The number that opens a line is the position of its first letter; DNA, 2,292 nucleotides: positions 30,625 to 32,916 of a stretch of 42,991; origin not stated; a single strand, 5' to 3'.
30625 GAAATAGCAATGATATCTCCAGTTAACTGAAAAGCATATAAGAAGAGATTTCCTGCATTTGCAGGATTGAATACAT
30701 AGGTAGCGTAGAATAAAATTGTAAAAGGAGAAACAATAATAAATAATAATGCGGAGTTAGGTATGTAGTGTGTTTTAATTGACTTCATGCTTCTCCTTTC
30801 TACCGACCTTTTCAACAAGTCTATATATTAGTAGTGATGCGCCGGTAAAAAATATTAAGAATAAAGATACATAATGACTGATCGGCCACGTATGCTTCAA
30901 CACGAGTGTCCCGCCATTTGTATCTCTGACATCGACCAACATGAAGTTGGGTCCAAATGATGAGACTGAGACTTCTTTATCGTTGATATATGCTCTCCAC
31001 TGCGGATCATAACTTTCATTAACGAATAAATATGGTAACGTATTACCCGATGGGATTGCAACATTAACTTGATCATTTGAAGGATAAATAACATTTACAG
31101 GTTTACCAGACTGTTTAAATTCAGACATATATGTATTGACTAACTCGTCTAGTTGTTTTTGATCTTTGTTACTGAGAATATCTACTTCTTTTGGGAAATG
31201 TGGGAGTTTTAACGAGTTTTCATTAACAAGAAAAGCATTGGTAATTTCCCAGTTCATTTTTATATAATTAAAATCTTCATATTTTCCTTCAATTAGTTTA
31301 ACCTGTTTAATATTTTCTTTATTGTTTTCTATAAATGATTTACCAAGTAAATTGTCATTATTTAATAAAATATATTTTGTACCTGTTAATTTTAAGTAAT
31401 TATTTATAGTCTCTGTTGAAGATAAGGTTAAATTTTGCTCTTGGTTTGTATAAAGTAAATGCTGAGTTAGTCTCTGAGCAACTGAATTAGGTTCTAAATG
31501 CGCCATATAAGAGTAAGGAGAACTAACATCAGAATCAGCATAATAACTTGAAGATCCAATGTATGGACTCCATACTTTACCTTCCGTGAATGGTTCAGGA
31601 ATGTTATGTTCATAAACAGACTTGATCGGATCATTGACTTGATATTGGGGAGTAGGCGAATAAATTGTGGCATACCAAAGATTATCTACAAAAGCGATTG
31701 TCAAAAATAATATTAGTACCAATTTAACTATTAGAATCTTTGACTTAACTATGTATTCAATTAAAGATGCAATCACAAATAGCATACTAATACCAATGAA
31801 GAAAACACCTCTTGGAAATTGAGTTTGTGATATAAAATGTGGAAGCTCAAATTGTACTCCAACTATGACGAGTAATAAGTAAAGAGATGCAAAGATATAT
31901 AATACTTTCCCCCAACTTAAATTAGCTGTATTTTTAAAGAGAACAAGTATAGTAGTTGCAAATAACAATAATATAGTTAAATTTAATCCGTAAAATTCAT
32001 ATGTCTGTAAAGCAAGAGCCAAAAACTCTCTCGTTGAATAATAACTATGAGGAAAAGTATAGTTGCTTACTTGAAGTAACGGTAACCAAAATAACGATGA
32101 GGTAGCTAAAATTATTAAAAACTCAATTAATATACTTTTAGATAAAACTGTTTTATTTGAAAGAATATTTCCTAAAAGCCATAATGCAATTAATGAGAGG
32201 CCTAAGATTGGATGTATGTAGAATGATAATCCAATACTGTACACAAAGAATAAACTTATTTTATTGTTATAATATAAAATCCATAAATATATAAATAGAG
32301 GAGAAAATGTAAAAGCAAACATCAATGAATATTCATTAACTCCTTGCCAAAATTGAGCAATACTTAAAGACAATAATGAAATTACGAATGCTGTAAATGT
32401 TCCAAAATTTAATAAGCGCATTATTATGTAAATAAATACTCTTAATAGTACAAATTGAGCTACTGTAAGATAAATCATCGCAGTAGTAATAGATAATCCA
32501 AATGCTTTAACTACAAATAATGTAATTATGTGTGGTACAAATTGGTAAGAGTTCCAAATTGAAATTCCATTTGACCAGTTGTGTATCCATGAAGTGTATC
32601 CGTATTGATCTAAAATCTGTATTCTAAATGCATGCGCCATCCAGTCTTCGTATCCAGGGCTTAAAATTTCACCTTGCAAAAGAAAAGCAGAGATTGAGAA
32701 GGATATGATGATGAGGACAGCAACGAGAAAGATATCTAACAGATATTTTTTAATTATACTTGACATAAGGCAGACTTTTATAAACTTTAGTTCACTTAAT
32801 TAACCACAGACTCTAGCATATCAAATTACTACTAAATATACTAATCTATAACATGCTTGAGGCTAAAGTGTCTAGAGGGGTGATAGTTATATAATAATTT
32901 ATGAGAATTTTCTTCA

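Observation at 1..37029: Very dense modular glycan factory: six processive GT2 synthase modules, each next to its own hydrolase and/or GT-C membrane partner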

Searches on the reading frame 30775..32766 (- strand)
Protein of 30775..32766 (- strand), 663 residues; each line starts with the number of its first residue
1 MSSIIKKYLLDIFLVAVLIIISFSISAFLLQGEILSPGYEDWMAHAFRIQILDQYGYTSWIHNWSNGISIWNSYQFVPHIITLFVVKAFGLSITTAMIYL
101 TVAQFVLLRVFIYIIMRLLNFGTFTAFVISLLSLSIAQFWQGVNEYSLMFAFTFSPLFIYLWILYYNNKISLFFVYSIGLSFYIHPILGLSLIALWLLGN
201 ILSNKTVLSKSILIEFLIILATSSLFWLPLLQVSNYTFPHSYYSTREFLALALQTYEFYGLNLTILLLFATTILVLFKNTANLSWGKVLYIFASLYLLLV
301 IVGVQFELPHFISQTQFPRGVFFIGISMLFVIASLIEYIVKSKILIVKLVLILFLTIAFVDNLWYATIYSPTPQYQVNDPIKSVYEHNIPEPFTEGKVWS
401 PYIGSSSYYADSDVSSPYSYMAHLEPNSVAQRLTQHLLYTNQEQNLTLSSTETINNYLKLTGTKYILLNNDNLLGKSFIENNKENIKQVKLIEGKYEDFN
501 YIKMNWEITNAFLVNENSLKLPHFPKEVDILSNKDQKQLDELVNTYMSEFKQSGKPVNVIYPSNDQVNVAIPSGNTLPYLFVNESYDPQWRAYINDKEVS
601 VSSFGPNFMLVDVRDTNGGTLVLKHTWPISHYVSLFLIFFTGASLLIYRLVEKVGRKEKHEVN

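Call 6: search_protein_families(library=pfam, proteins=[window:30775-32766:-], max_evalue=0.01)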
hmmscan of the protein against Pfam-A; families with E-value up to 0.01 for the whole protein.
window:30775-32766:- (663 aa): 0 families

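Call 9: search_protein_families(library=ncbifam, proteins=[window:30775-32766:-], max_evalue=0.001)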
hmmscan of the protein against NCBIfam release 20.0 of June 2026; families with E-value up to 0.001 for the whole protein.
window:30775-32766:- (663 aa): 0 families

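Call 36: search_protein_families(library=pfam, proteins=[window:30775-32766:-], max_evalue=10)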
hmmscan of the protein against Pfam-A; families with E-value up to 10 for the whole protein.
window:30775-32766:- (663 aa): 0 families
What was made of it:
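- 30775..32766 (-): M5: 663-aa GT-C-fold protein (YfhO-like). First gene of the operon. No Pfam hit itself (calls 6, 36).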

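Call 59: search_protein_representatives(protein=window:30775-32766:-)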
Query: 663 residues. Proteins with E-value up to 0.001 (for the whole library): 142; up to 1e-10: 128; up to 1e-30: 86. The best 142 are listed.
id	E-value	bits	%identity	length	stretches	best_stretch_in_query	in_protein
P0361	0.0e+00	1453.1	100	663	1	1-663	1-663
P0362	4.8e-160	550.7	41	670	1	10-655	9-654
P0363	8.8e-155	533.3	40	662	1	4-655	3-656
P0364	2.1e-142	492.4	38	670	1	8-646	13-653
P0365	2.4e-140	485.6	39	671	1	13-647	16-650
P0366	5.1e-134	464.7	38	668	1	8-659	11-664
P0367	9.7e-132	457.2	36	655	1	5-654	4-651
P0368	5.0e-122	425.1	32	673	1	8-654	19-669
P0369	9.2e-118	411.0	34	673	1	6-646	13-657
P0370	6.9e-116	404.8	35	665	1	2-641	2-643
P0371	8.7e-114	397.9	33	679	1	9-653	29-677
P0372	3.3e-111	389.4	35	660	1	7-651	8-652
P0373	1.9e-107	376.9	33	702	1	5-647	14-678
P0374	3.9e-107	375.9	34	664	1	3-650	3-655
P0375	4.6e-105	369.1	32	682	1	3-661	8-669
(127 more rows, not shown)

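Call 62: search_protein_families(library=pfam, alignment_id=A1, max_evalue=0.01)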
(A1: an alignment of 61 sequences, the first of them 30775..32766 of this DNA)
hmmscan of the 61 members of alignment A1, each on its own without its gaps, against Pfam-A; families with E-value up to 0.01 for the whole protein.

A. member 1, window:30775-32766:- (663 aa): 0 families

B. families by the number of members that match (of 61 scanned): 1 family
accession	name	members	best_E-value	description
PF09586.16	YfhO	2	2.4e-07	Bacterial membrane protein YfhO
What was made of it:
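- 30775..32766 (-): 2 of 61 family members hit Pfam YfhO (call 62).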

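Call 69: predict_structure(alignment_id=A1)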
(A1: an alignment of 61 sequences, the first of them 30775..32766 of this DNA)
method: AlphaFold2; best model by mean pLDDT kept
length: 663 residues; sequences in the alignment: 61
mean_pLDDT: 92.8   pTM: 0.93
mean pLDDT of the five models: 92.8, 92.0, 91.9, 91.7, 91.4
residues with pLDDT >= 90: 543; 70-90: 104; 50-70: 14; < 50: 2
segments of 3 or more residues with pLDDT < 50: none
pLDDT, mean of each block of 10 residues (from residue 1): 88 98 96 88 95 96 95 95 98 97 97 98 97 93 90 98 96 97 98 98 91 97 94 76 92 90 96 86 90 98 95 94 97 96 95 92 89 91 90 90 93 91 91 86 75 96 95 91 96 92 95 92 85 93 91 88 96 94 95 97 94 94 96 97 96 83 57
secondary structure, 60 per line:
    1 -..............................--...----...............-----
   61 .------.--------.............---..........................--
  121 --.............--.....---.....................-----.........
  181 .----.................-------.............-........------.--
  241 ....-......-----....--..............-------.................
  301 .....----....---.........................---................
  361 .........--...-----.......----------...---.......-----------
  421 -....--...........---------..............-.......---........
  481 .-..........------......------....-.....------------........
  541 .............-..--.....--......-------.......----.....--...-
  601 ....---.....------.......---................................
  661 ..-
elements in order: H2-31 E34-36 H41-55 H77-89 H93-118 H123-135 H138-142 H146-166 H172-181 H186-202 H210-222 H224-231 H241-244 H246-251 H257-260 H263-276 H284-305 H310-313 H317-341 H345-369 E372-374 H380-386 E397-399 H403-409 H428-438 H448-461 E463-469 H473-481 E486-492 E499-504 E511-514 H516-520 H533-553 E559-563 E566-571 E579-585 E590-594 E597-599 E601-604 E608-612 E619-625 H629-662
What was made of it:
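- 30775..32766 (-): AF2 pLDDT 92.8 (call 69).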

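Call 71: fold_search(model_id=the predicted structure, library=pdb)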
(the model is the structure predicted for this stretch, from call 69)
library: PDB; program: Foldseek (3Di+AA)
matches with E <= 10: 277; with E <= 0.001: 13
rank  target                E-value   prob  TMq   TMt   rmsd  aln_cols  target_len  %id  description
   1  3rce_A                1.9e-07  1.00  0.40  0.39  20.3       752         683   14  Bacterial oligosaccharyltransferase PglB (released 2011-06-15)
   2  6wby                  4.2e-07  1.00  0.49  0.29  20.0       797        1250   10  Single-Particle Cryo-EM Structure of Arabinofuranosyltransferase AftD from Mycobacteria, Mutant R1389S Class 2 (released 2020-05-13)
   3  5ogl_A                6.8e-07  1.00  0.41  0.39  19.7       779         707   12  Structure of bacterial oligosaccharyltransferase PglB in complex with an acceptor peptide and an lipid-linked oligosac (released 2017-10-25)
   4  6gxc_A                8.4e-07  1.00  0.40  0.38  19.8       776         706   13  Bacterial oligosaccharyltransferase PglB in complex with an inhibitory peptide and a reactive lipid-linked oligosaccha (released 2018-11-14)
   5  6w98_A                3.0e-06  1.00  0.51  0.28  20.1       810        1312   10  Single-Particle Cryo-EM Structure of Arabinofuranosyltransferase AftD from Mycobacteria (released 2020-05-13)
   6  8agb_A                1.3e-05  1.00  0.49  0.50  10.2       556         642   14  Structure of yeast oligosaccharylransferase complex with lipid-linked oligosaccharide bound (released 2022-12-07)
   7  6wbx                  1.3e-05  1.00  0.49  0.28  20.6       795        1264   10  Single-Particle Cryo-EM Structure of Arabinofuranosyltransferase AftD from Mycobacteria, Mutant R1389S Class 1 (released 2020-05-13)
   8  9s6t_A                1.7e-05  1.00  0.35  0.45  10.1       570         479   14  Ternary cryo-EM structure of chicken ALG12 with Dol25-PP-GlcNAc2Man7, Dol25-P-Man, and Fab (released 2026-03-18)
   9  8pn9_A                3.0e-05  1.00  0.46  0.46   9.6       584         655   13  Structure of human oligosaccharyltransferase OST-A complex bound to NGI-1 (released 2024-05-08)
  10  7zlg_A                2.6e-04  1.00  0.44  0.44   9.1       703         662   10  Cryo-EM structure of C-mannosyltransferase CeDPY19, in complex with acceptor peptide and bound to CMT2-Fab and anti-Fa (released 2023-01-11)
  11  3waj                  4.3e-04  1.00  0.37  0.32  20.8       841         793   10  Crystal structure of the Archaeoglobus fulgidus oligosaccharyltransferase (O29867_ARCFU) complex with Zn and sulfate (released 2013-10-30)
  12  3wak                  6.1e-04  1.00  0.43  0.34  17.7       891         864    9  Crystal structure of the Archaeoglobus fulgidus oligosaccharyltransferase (O29867_ARCFU) in the apo form (released 2013-10-30)
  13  8if8_B                7.6e-04  1.00  0.39  0.41  12.0       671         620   10  Arabinosyltransferase AftA (released 2023-05-31)
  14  7e9s_A                1.1e-03  1.00  0.38  0.31  21.3       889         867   10  Archaeal oligosaccharyltransferase AglB from Archaeoglobus fulgidus in complex with an inhibitory peptide and a dolich (released 2021-09-08)
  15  5gmy_A                1.7e-03  1.00  0.40  0.33  20.8       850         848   10  Crystal structure of the Archaeoglobus fulgidus oligosaccharyltransferase (O29867_ARCFU) tethered with an acceptor pep (released 2017-02-01)
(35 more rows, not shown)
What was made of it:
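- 30775..32766 (-): The top 24 Foldseek PDB matches are all GT-C enzymes, with PglB at 1.9e-7 (call 71).
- On GT-C fold glycosyltransferases: 30775-32766: the top 24 Foldseek matches are all GT-C enzymes (call 71).
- Checked: 30775-32766: AlphaFold model at pLDDT 92.8, whose 24 best PDB matches are all GT-C enzymes (calls 69, 71).
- The best structural matches of the 663-aa GT-C include the oligosaccharyltransferases PglB, STT3 and AglB, which transfer glycans en bloc (call 71). The structural matches include AftD, AftA, AftB and EmbB (call 71).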

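Call 76: find_related_loci(query=A3, collection=metagenome_contigs, flank=7000)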
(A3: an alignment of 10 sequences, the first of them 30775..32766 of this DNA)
Query A3 (663 aa) in metagenome_contigs; peptide patterns used: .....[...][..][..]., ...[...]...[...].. (x = any residue, [..] = any of these).
142 stretches matched a pattern; 11 encode a relative of the query (tblastn E <= 1e-3); 11 distinct loci.
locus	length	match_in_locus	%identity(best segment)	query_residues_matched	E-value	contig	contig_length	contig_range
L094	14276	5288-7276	38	1-660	6e-153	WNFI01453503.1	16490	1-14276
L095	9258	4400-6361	38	19-661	3e-139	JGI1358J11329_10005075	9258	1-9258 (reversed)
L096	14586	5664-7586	35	30-663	6e-129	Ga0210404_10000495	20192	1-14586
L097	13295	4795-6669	35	6-627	9e-127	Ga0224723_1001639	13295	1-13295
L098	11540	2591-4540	32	18-663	2e-121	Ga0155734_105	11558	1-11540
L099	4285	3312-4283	46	21-343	4e-89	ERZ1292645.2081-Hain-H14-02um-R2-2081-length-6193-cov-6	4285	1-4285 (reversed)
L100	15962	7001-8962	38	12-660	2e-144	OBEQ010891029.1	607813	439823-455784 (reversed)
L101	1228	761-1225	48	11-165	2e-45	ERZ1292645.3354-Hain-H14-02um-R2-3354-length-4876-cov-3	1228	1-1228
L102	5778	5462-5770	51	19-121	1e-29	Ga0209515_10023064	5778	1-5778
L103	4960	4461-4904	36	16-161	1e-27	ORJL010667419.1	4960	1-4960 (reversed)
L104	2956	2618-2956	42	3-115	1e-23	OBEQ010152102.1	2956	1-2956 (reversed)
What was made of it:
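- Tried and rejected: It was repeated with 10 sequences (call 76).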
